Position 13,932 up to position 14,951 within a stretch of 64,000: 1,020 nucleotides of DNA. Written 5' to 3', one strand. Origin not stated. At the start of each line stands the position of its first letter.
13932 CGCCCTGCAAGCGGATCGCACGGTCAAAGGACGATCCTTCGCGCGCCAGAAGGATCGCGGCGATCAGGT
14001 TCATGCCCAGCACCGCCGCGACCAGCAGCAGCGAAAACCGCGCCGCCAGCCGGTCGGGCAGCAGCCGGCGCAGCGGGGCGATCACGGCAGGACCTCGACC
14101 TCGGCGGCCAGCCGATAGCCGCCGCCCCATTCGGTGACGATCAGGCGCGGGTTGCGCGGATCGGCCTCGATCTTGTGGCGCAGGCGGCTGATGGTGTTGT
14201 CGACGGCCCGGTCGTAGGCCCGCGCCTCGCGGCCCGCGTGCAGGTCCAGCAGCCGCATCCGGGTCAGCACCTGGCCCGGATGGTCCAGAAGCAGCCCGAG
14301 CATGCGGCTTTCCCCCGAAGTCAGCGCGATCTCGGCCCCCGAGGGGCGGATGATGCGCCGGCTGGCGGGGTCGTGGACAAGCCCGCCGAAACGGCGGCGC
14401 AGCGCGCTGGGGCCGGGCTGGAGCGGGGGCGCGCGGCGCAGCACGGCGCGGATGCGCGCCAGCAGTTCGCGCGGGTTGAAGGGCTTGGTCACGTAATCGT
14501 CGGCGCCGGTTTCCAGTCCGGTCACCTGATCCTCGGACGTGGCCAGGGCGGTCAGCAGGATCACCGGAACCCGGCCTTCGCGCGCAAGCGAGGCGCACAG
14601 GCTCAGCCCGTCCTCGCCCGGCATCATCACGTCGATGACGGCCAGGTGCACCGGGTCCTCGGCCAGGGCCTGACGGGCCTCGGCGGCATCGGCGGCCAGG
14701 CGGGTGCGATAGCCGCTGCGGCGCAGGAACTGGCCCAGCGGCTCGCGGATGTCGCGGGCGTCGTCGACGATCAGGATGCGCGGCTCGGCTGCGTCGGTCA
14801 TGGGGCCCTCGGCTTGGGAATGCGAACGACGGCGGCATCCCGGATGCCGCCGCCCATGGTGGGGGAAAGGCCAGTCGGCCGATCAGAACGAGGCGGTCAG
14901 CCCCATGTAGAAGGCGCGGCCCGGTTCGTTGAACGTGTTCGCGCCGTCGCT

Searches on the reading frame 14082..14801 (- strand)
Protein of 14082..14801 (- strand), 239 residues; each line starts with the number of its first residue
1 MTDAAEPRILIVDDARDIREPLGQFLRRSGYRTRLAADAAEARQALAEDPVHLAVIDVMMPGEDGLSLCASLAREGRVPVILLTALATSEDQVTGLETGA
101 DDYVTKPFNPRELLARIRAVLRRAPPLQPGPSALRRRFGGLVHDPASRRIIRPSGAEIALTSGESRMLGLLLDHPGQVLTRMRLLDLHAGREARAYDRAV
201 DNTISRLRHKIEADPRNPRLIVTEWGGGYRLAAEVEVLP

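Call 6: search_protein_families(library=pfam, proteins=[window:14082-14801:-])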
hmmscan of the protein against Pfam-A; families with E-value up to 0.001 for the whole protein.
window:14082-14801:- (239 aa): 2 families
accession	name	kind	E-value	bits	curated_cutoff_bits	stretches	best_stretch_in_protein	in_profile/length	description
PF00072.30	Response_reg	-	1.2e-28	99.9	30.2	1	9-118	1-111/111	Response regulator receiver domain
PF00486.34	Trans_reg_C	-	2e-20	73.1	26.2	1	155-231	1-77/77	Transcriptional regulatory protein, C terminal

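Call 7: search_protein_families(library=ncbifam, proteins=[window:14082-14801:-])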
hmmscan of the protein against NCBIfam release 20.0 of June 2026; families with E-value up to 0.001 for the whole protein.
window:14082-14801:- (239 aa): 93 families (the best 25 are shown)
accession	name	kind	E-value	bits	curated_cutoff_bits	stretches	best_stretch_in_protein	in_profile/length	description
NF007005.1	PRK09468.1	equivalog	1.2e-62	211.5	331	1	6-231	3-231/237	osmolarity response regulator transcription factor OmpR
NF045944.1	ResRegRpaBCyano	equivalog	1.5e-53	181.6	330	1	10-231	1-227/229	response regulator transcription factor RpaB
NF040689.1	MtrAB_MtrA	equivalog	1.3e-50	171.8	300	1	9-231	1-218/219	MtrAB system response regulator MtrA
TIGR02154.1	PhoB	equivalog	1.9e-50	171.3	296.2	1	7-231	3-225/226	phosphate regulon transcriptional regulator PhoB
NF008378.0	PRK11173.1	equivalog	6e-49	166.5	334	1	6-236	3-237/238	two-component system response regulator ArcA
NF041733.1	resp_reg_CseB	equivalog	2.1e-45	154.9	350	1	8-231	2-226/228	two-component system response regulator CseB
NF010430.0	PRK13856.1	equivalog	3.8e-45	154.5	344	1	9-237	4-233/241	two-component response regulator VirG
NF040534.1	resp_reg_YycF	equivalog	4.4e-45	153.7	340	1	8-231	2-227/231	response regulator YycF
NF008296.0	PRK11083.1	equivalog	6.2e-45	153.4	273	1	6-232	3-226/228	two-component system response regulator CreB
NF008034.0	PRK10766.1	equivalog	9.5e-45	152.9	275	1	8-235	4-230/231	two-component system response regulator TorR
NF053854.1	RespRegPhoBBctds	equivalog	7e-43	146.6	270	1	9-231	1-224/225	two-component system response regulator PhoB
NF007982.1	PRK10710.1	equivalog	6.7e-41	140.4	380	1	4-235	5-231/235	envelope stress response regulator BaeR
NF033117.2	vanR_ACDEGLN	exception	1.5e-40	139.2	350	1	9-231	1-225/226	VanR-ABDEGLN family response regulator transcription factor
NF007546.0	PRK10161.1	equivalog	5.8e-40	137.3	471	1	8-233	4-227/229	phosphate response regulator transcription factor PhoB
NF041734.1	resp_reg_RppA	equivalog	1.1e-38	132.9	250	1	8-232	2-228/229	two-component system response regulator RppA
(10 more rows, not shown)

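Call 27: find_homologous_proteins(query=window:14082-14801:-, max_evalue=1e-40)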
Query window:14082-14801:- (239 aa): 7110 proteins with E <= 1e-40 among 8000 candidates; the best 120 are listed.
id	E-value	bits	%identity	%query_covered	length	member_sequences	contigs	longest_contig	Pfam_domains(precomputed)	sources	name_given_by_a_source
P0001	1.4e-147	508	100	100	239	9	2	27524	PF00486.35,PF00072.31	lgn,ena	-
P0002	4.0e-146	503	99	100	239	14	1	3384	PF00486.35,PF00072.31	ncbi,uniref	ncbi:response regulator [Paracoccus yeei]|uniref:response regulator n=1 Tax=Paracoccus yeei TaxID=14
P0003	2.1e-121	422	81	100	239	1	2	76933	PF00486.35,PF00072.31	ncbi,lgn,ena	-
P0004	4.7e-118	411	80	100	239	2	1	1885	PF00486.35,PF00072.31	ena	-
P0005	1.3e-113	396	80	100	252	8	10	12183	PF00486.35,PF00072.31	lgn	-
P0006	1.1e-111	390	78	99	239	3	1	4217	PF00486.35,PF00072.31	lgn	-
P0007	2.9e-110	385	76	100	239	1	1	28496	PF00486.35,PF00072.31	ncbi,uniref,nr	ncbi:response regulator [Paracoccus binzhouensis]|uniref:response regulator n=1 Tax=Paracoccus binzh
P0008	8.1e-110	384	75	100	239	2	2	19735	PF00486.35,PF00072.31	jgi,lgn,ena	-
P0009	9.1e-110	384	78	100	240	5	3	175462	PF00486.35,PF00072.31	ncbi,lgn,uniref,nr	ncbi:response regulator transcription factor [Paracoccus sp. PS-1]|uniref:response regulator n=1 Tax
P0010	4.3e-109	382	76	100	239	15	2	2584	PF00486.35,PF00072.31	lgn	-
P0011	2.5e-108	379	76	100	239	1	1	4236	PF00486.35,PF00072.31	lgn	-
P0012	1.3e-107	377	74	99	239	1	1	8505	PF00486.35,PF00072.31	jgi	jgi:two-component system OmpR family response regulator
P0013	2.8e-107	376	74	100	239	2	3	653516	PF00486.35,PF00072.31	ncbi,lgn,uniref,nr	ncbi:response regulator transcription factor [Paracoccus sp. TOH]|uniref:Response regulator n=1 Tax=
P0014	1.2e-106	374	76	99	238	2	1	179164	PF00486.35,PF00072.31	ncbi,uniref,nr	ncbi:response regulator [Paracoccus limosus]|uniref:Response regulator n=1 Tax=Paracoccus limosus Ta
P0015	2.1e-104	366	73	99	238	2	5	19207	PF00486.35,PF00072.31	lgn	-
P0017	2.1e-102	360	72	100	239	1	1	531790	PF00486.35,PF00072.31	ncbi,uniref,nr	ncbi:response regulator transcription factor [Paracoccus sp. MBLB3053]|uniref:Response regulator tra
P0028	1.9e-96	340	69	100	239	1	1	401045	PF00486.35,PF00072.31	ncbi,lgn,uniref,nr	ncbi:response regulator [Limimaricola pyoseonensis]|uniref:Regulatory protein VirG n=1 Tax=Limimaric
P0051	5.5e-94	332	64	100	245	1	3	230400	PF00486.35,PF00072.31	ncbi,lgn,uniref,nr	ncbi:response regulator [Roseovarius nanhaiticus]|uniref:Two-component system, OmpR family, response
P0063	2.3e-93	330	67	99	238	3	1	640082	PF00486.35,PF00072.31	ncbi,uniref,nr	ncbi:DNA-binding response regulator [Zhengella mangrovi]|uniref:DNA-binding response regulator n=1 T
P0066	2.6e-93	330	67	97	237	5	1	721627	PF00486.35,PF00072.31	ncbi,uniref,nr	ncbi:response regulator [Jannaschia rubra]|uniref:response regulator n=1 Tax=Jannaschia rubra TaxID=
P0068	2.8e-93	330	67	100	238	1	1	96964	PF00486.35,PF00072.31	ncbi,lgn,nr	ncbi:Transcriptional regulatory protein, C terminal [Paracoccus pantotrophus]|nr:Transcriptional reg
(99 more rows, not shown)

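Call 30: find_encoding_contigs(protein=P0003, flank=8000, max_places=2)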
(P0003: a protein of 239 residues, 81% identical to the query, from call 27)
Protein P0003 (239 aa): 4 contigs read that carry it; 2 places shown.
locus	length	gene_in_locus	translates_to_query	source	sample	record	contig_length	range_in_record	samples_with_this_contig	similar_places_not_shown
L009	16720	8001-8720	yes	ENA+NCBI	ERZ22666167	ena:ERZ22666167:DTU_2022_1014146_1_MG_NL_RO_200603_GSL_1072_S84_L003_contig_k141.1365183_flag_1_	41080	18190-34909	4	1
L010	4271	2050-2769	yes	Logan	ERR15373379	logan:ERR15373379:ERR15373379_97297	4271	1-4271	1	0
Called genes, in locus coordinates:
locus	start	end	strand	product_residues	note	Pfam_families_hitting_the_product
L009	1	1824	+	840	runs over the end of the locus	PF02653:BPD_transp_2, PF00005:ABC_tran, PF02463:SMC_N (faint), PF13476:AAA_23 (faint), PF13555:AAA_29 (faint), PF13304:AAA_21 (faint), PF00005:ABC_tran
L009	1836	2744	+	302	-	PF02737:3HCDH_N, PF00725:3HCDH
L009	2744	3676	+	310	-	PF05853:BKACE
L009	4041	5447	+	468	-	-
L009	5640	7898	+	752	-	PF07715:Plug, PF00593:TonB_dep_Rec_b-barrel, PF14905:OMP_b-brl_3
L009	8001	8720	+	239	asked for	PF00072:Response_reg, PF00486:Trans_reg_C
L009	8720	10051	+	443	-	PF00672:HAMP, PF00512:HisKA (weak), PF02518:HATPase_c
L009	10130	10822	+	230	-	PF00392:GntR, PF07729:FCD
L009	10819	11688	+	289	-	PF13714:PEP_mutase, PF00463:ICL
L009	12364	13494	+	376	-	PF06808:DctM, PF03480:DctP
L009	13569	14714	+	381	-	PF01565:FAD_binding_4, PF02913:FAD-oxidase_C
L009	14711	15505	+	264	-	PF03328:HpcH_HpaI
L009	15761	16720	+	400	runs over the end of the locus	PF00376:MerR, PF13411:MerR_1 (weak), PF02374:ArsA_ATPase (weak), PF06564:CBP_BcsQ, PF09140:MipZ, PF10609:ParA (weak), PF13614:AAA_31, PF01656:CbiA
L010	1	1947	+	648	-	?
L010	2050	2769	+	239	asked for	PF00072:Response_reg, PF00486:Trans_reg_C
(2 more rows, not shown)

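Call 31: find_encoding_contigs(protein=P0009, flank=8000, max_places=2)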
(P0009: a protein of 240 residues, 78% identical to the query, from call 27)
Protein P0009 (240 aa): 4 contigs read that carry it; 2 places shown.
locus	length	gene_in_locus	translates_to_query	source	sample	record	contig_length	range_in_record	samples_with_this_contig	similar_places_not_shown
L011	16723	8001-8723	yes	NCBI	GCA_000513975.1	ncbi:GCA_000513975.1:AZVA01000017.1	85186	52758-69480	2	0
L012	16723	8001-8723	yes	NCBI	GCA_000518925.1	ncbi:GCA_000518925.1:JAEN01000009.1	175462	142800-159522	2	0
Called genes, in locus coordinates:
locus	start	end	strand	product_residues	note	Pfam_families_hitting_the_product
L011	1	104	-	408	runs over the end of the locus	PF01321:Creatinase_N, PF00557:Peptidase_M24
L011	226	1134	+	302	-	PF00126:HTH_1, PF03466:LysR_substrate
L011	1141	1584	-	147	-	PF02082:Rrf2, PF12802:MarR_2 (weak)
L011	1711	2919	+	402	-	PF00042:Globin, PF00175:NAD_binding_1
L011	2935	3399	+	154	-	-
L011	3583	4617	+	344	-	PF01965:DJ-1_PfpI, PF00165:HTH_AraC (weak), PF12833:HTH_18, PF00165:HTH_AraC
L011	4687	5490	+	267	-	PF01904:DUF72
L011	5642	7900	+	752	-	PF07715:Plug, PF00593:TonB_dep_Rec_b-barrel, PF14905:OMP_b-brl_3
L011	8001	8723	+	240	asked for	PF00072:Response_reg, PF00486:Trans_reg_C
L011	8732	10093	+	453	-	PF00672:HAMP, PF00512:HisKA (weak), PF02518:HATPase_c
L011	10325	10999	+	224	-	PF10028:DUF2270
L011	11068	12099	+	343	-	PF00356:LacI, PF01381:HTH_3 (faint), PF13407:Peripla_BP_4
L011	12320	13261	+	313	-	PF00532:Peripla_BP_1, PF13407:Peripla_BP_4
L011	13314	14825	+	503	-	PF00005:ABC_tran, PF13304:AAA_21 (faint), PF00005:ABC_tran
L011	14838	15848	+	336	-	PF02653:BPD_transp_2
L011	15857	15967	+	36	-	-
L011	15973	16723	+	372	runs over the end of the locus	PF01408:GFO_IDH_MocA, PF02894:GFO_IDH_MocA_C, PF22725:GFO_IDH_MocA_C3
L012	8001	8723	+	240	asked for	PF00072:Response_reg, PF00486:Trans_reg_C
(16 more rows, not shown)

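Call 32: find_encoding_contigs(protein=P0013, flank=8000, max_places=2)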
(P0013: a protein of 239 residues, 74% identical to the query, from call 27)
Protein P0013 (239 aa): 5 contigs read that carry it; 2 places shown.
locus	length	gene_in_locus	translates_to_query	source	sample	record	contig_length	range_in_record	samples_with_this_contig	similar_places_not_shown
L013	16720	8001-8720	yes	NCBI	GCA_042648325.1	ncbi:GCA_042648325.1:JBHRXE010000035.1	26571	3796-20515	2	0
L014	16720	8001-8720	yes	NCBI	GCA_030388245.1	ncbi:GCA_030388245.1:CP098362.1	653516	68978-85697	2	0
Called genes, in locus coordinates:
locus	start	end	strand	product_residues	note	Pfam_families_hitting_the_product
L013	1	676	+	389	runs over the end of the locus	-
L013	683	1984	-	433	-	PF00202:Aminotran_3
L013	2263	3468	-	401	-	PF09298:FAA_hydrolase_N, PF01557:FAA_hydrolase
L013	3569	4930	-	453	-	PF20510:HgmA_N, PF04209:HgmA_C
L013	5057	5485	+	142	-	PF22381:Staph_reg_Sar_Rot, PF01978:TrmB (faint), PF12802:MarR_2, PF01047:MarR, PF13463:HTH_27, PF25212:HVO_A0114 (weak), PF09339:HTH_IclR (weak)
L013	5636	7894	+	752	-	PF07715:Plug, PF00593:TonB_dep_Rec_b-barrel, PF14905:OMP_b-brl_3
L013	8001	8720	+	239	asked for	PF00072:Response_reg, PF00486:Trans_reg_C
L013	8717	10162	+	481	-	PF00672:HAMP, PF00512:HisKA (weak), PF02518:HATPase_c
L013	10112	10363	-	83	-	-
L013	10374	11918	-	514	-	PF13620:CarboxypepD_reg (weak), PF00082:Peptidase_S8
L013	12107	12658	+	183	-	PF02525:Flavodoxin_2 (weak), PF03358:FMN_red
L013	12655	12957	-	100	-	PF14542:Acetyltransf_CG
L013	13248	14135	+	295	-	PF00892:EamA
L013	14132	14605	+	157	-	PF04073:tRNA_edit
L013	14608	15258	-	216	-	PF00596:Aldolase_II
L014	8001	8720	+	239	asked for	PF00072:Response_reg, PF00486:Trans_reg_C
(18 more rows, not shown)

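Call 35: find_encoding_contigs(protein=P0017, flank=6000, max_places=1)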
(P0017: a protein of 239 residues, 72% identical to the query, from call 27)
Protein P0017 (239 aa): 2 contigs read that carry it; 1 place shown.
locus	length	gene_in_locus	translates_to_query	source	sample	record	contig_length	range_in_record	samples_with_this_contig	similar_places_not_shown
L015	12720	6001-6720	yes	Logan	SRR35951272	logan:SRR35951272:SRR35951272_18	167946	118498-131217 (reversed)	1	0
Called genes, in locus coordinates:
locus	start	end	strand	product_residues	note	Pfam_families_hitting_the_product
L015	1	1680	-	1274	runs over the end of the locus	PF00668:Condensation, PF00501:AMP-binding, PF13193:AMP-binding_C, PF00550:PP-binding, PF00975:Thioesterase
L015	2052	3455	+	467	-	-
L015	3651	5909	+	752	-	PF07715:Plug, PF00593:TonB_dep_Rec_b-barrel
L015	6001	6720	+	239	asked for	PF00072:Response_reg, PF00486:Trans_reg_C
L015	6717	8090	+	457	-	PF00672:HAMP, PF00512:HisKA (weak), PF02518:HATPase_c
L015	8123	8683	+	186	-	PF01292:Ni_hydr_CYTB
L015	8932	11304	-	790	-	PF01011:PQQ, PF13360:PQQ_2, PF13570:Beta-prop_ACSF4 (faint)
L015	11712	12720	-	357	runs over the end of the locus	PF01266:DAO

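Call 36: find_encoding_contigs(protein=P0028, flank=6000, max_places=1)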
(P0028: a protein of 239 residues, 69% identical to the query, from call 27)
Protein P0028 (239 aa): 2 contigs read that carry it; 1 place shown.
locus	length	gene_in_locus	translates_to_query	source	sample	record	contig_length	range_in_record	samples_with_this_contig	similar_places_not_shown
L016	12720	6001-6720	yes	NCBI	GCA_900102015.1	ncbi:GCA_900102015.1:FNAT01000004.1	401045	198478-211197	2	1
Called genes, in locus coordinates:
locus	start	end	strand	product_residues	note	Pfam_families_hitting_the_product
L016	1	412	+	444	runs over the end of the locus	PF00202:Aminotran_3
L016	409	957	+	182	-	PF02627:CMD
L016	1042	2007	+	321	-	PF16868:NMT1_3, PF09084:NMT1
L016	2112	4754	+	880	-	PF06808:DctM, PF11874:DUF3394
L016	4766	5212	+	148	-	PF00582:Usp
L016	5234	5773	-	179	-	PF13833:EF-hand_8 (faint), PF13499:EF-hand_7 (faint), PF00036:EF-hand_1 (faint), PF13202:EF-hand_5 (faint), PF13405:EF-hand_6 (faint)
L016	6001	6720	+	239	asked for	PF00072:Response_reg, PF00486:Trans_reg_C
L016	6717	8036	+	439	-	PF00672:HAMP, PF00512:HisKA (weak), PF02518:HATPase_c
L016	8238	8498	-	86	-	-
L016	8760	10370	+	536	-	PF02028:BCCT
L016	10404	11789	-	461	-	PF00202:Aminotran_3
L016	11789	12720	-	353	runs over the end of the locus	PF00850:Hist_deacetyl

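Call 37: find_encoding_contigs(protein=P0051, flank=6000, max_places=1)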
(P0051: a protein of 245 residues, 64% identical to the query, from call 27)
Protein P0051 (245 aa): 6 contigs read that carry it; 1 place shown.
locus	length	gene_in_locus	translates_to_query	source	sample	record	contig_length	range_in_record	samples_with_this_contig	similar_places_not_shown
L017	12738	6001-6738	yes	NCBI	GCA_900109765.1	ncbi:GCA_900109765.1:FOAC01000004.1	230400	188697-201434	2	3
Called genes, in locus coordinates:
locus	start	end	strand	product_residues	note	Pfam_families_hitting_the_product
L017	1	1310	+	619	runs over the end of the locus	PF17994:Glft2_N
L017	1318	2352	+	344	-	-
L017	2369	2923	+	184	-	-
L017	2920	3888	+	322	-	PF00535:Glycos_transf_2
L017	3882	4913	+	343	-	-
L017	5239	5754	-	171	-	PF00036:EF-hand_1 (faint), PF13202:EF-hand_5 (faint), PF13405:EF-hand_6 (faint), PF13499:EF-hand_7 (faint)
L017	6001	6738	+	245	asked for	PF00072:Response_reg, PF00486:Trans_reg_C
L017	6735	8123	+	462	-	PF00672:HAMP, PF00512:HisKA (faint), PF02518:HATPase_c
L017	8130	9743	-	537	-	PF00342:PGI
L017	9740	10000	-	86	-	-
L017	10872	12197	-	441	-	PF25917:BSH_RND, PF25919:BSH_CusB (faint), PF25973:BSH_CzcB (weak), PF25994:HH_AprE, PF26002:Beta-barrel_AprE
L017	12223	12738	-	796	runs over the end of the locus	PF17892:Cadherin_5 (faint), PF00353:HemolysinCabind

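Call 43: search_solved_structures(query=window:14082-14801:-, max_evalue=1e-20)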
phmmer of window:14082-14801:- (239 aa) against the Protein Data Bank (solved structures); distinct sequences matched with E-value up to 1e-20: 44.
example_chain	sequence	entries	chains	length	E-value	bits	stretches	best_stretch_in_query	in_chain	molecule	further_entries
2oqr_A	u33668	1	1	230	1.5e-39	139.3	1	7-231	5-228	Sensory transduction protein regX3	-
2gwr_A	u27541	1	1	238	1.9e-38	135.8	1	3-231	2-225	DNA-binding response regulator mtrA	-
1ys6_A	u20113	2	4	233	3e-36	128.5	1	3-231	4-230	Transcriptional regulatory protein prrA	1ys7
4b09_A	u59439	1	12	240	6.6e-35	124.1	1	3-234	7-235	TRANSCRIPTIONAL REGULATORY PROTEIN BAER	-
9dvt_R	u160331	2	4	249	3e-33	118.7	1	6-234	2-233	DNA-binding dual master transcriptional regulator RpaA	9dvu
4kny_A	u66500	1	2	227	5.6e-31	111.3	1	7-231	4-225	KDP operon transcriptional regulatory protein KdpE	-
6lgq_D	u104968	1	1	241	7.7e-31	110.8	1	8-231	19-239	DNA-binding response regulator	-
4kfc_A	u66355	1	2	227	4e-30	108.5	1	7-231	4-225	KDP operon transcriptional regulatory protein KdpE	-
9ji3_J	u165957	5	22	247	1.3e-29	106.9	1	5-231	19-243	DNA-binding response regulator | Possible two component system response transcriptional positive regulator PhoP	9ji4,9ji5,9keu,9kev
3r0j_A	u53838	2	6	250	1.3e-29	106.8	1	5-231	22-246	POSSIBLE TWO COMPONENT SYSTEM RESPONSE TRANSCRIPTIONAL POSITIVE REGULATOR PHOP | Response regulator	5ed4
1p2f_A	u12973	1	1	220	4.9e-29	104.9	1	8-231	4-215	Response Regulator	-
1kgs_A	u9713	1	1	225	2e-27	99.7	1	8-229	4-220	DNA BINDING RESPONSE REGULATOR D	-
2zwm_A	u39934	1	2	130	2.1e-27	99.6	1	7-127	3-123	Transcriptional regulatory protein yycF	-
3f6p_A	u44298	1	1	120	4.8e-27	98.4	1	7-123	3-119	Transcriptional regulatory protein yycF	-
3nhz_A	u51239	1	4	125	1.3e-26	97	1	3-123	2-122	Two component system transcriptional regulator mtrA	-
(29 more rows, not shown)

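Call 45: find_encoding_contigs(protein=P0068, flank=5000, max_places=1)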
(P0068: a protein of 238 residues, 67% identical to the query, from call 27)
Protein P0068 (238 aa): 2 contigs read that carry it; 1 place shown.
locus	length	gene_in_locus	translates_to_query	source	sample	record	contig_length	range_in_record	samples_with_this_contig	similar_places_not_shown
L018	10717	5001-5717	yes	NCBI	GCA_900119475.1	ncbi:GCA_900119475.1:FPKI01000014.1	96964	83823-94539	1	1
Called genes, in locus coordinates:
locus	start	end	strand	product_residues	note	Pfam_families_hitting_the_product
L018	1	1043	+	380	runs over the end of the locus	PF03743:TrbI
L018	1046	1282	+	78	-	PF10038:DUF2274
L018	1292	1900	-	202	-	PF03466:LysR_substrate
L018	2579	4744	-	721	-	PF07715:Plug, PF00593:TonB_dep_Rec_b-barrel, PF14905:OMP_b-brl_3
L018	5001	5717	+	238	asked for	PF00072:Response_reg, PF00486:Trans_reg_C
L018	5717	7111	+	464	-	PF00672:HAMP, PF00512:HisKA, PF02518:HATPase_c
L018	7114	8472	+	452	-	PF13489:Methyltransf_23, PF13679:Methyltransf_32 (weak), PF02390:Methyltransf_4 (weak), PF13847:Methyltransf_31, PF08241:Methyltransf_11, PF08242:Methyltransf_12, PF13649:Methyltransf_25, PF10119:MethyTransf_Reg, +1 more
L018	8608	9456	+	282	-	PF23678:YqhI, PF07859:Abhydrolase_3 (faint), PF12740:PETase (weak), PF01738:DLH, PF02129:Peptidase_S15, PF08840:BAAT_C (faint), PF00326:Peptidase_S9 (weak)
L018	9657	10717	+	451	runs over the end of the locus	PF00174:Oxidored_molyb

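Call 46: find_encoding_contigs(protein=P0063, flank=5000, max_places=1)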
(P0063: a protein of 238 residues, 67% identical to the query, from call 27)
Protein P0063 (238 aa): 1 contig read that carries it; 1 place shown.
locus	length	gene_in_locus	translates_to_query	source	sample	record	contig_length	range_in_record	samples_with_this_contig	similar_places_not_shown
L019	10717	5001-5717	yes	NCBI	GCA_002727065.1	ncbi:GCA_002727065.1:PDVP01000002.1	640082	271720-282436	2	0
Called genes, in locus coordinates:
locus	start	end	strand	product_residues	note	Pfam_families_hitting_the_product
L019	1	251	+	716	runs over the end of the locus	PF09335:VTT_dom, PF01569:PAP2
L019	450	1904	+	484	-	PF01425:Amidase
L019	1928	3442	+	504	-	PF00501:AMP-binding, PF13193:AMP-binding_C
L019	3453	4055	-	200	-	PF01794:Ferric_reduct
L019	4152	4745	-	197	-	PF13833:EF-hand_8 (faint), PF00036:EF-hand_1 (faint), PF13405:EF-hand_6 (faint), PF13499:EF-hand_7 (faint), PF13202:EF-hand_5 (weak)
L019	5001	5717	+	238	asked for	PF00072:Response_reg, PF00486:Trans_reg_C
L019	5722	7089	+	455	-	PF00672:HAMP, PF00512:HisKA (weak), PF02518:HATPase_c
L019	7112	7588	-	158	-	PF01980:TrmO_N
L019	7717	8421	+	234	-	PF14329:DUF4386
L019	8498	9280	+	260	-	PF01513:NAD_kinase (weak), PF20143:NAD_kinase_C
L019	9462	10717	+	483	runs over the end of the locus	PF00270:DEAD, PF04851:ResIII, PF00271:Helicase_C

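Call 47: find_encoding_contigs(protein=P0066, flank=5000, max_places=1)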
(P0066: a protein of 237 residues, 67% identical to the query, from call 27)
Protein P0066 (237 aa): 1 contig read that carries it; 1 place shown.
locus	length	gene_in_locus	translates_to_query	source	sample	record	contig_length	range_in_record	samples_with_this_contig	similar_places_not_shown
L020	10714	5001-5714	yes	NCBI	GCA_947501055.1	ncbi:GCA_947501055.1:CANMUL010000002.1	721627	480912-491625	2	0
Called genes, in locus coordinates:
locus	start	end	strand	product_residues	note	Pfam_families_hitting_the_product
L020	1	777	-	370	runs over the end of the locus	PF00696:AA_kinase, PF01472:PUA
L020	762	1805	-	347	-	PF01018:GTP1_OBG, PF01926:MMR_HSR1, PF02421:FeoB_N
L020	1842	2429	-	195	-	PF13302:Acetyltransf_3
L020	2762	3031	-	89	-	PF01016:Ribosomal_L27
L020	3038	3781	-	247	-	PF00829:Ribosomal_L21p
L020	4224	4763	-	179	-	-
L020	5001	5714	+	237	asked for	PF00072:Response_reg, PF00486:Trans_reg_C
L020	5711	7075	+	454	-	PF00512:HisKA (faint), PF00672:HAMP, PF02518:HATPase_c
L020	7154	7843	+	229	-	PF07385:Lyx_isomer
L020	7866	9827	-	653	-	PF02449:Glyco_hydro_42, PF08532:Glyco_hydro_42M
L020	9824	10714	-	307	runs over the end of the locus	PF05035:DGOK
